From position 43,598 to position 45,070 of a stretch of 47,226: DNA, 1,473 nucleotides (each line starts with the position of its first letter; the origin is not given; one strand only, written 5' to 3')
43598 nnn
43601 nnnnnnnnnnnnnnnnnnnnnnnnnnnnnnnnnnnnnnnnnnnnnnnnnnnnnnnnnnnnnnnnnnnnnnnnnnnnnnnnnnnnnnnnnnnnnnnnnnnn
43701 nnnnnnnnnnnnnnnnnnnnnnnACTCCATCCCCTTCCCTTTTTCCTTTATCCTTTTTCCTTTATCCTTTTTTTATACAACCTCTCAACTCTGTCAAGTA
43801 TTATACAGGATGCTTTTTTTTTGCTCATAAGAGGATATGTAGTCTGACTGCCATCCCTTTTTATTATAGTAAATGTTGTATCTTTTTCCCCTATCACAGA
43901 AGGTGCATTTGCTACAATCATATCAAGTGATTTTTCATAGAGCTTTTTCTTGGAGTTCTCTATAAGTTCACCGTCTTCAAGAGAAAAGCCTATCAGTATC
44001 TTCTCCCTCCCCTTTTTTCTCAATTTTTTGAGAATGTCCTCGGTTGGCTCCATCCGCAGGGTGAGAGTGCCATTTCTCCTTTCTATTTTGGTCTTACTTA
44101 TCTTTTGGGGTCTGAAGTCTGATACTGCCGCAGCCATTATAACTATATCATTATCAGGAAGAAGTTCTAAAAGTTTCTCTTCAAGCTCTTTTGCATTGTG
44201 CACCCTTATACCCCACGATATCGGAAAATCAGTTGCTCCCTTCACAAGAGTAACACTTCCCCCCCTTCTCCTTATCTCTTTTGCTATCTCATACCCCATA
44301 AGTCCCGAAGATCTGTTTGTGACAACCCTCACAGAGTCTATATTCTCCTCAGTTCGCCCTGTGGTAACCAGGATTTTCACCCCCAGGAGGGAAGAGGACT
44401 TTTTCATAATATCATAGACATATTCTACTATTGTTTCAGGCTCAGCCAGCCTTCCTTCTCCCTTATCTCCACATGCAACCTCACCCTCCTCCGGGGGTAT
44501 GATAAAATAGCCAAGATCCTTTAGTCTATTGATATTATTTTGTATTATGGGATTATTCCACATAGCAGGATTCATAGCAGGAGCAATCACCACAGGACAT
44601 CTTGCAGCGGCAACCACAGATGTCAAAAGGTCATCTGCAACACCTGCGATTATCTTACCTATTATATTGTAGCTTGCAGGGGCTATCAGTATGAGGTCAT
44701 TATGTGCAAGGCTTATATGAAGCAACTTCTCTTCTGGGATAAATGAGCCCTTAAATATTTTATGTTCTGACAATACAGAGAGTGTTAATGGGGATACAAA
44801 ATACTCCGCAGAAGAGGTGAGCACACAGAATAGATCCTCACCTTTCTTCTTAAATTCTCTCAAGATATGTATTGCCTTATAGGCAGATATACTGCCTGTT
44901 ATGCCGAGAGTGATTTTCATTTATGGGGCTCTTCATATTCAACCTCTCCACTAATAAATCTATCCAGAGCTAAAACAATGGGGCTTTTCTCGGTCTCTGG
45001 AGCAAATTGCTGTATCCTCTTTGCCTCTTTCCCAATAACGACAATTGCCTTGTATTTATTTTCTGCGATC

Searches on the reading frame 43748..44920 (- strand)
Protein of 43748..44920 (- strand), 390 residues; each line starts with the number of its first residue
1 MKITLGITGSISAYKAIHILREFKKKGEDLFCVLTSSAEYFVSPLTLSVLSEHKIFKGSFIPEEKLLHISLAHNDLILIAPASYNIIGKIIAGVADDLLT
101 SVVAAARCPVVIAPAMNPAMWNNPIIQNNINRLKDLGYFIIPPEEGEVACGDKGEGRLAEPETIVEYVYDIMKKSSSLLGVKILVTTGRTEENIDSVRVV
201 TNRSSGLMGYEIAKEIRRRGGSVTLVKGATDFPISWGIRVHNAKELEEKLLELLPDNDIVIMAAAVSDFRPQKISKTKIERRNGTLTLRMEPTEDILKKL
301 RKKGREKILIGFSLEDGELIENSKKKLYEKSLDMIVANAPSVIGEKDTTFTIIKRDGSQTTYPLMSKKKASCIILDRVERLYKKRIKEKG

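Call 46: find_related_loci(query=window:43748-44920:-, collection=metagenome_contigs, flank=1500)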
Query window:43748-44920:- (390 aa) in metagenome_contigs; peptide patterns used: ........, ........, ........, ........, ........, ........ (x = any residue, [..] = any of these).
479 stretches matched a pattern; 29 encode a relative of the query (tblastn E <= 1e-3); 29 distinct loci.
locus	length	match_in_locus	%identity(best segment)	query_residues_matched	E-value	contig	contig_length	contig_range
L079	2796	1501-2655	70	1-385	0e+0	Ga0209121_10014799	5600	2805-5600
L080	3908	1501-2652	70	1-384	0e+0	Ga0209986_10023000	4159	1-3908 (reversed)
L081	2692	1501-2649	45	2-378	2e-103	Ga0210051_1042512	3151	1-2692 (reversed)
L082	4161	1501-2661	42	3-380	3e-89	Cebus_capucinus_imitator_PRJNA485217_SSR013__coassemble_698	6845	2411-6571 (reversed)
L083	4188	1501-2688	41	2-382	8e-85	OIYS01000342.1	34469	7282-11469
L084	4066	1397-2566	38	2-378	4e-75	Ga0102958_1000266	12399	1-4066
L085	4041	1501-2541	40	2-339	2e-74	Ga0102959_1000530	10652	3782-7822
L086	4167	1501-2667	38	2-378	2e-73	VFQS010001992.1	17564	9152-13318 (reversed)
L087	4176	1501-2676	39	2-381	7e-76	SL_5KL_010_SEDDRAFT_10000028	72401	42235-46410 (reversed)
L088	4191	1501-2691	37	2-382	3e-70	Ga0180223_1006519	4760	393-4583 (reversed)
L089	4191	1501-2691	37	2-382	2e-68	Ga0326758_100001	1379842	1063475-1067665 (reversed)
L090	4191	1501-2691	36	2-382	3e-68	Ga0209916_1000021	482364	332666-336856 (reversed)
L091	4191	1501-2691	37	2-382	3e-68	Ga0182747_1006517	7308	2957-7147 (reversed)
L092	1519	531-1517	40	2-321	1e-71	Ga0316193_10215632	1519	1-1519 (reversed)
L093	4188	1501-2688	37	3-378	3e-67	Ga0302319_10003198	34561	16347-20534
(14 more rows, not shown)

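Call 70: search_protein_families(library=pfam, proteins=[window:43748-44920:-], max_evalue=0.00001)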
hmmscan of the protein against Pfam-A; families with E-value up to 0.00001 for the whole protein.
window:43748-44920:- (390 aa): 2 families
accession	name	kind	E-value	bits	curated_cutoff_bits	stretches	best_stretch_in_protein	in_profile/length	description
PF04127.22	DFP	-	6.3e-53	179.8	22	1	180-346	3-179/186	DNA/pantothenate metabolism flavoprotein C-terminal domain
PF02441.25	Flavoprotein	-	1.4e-31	109.8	22.7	1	1-170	1-160/162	Flavoprotein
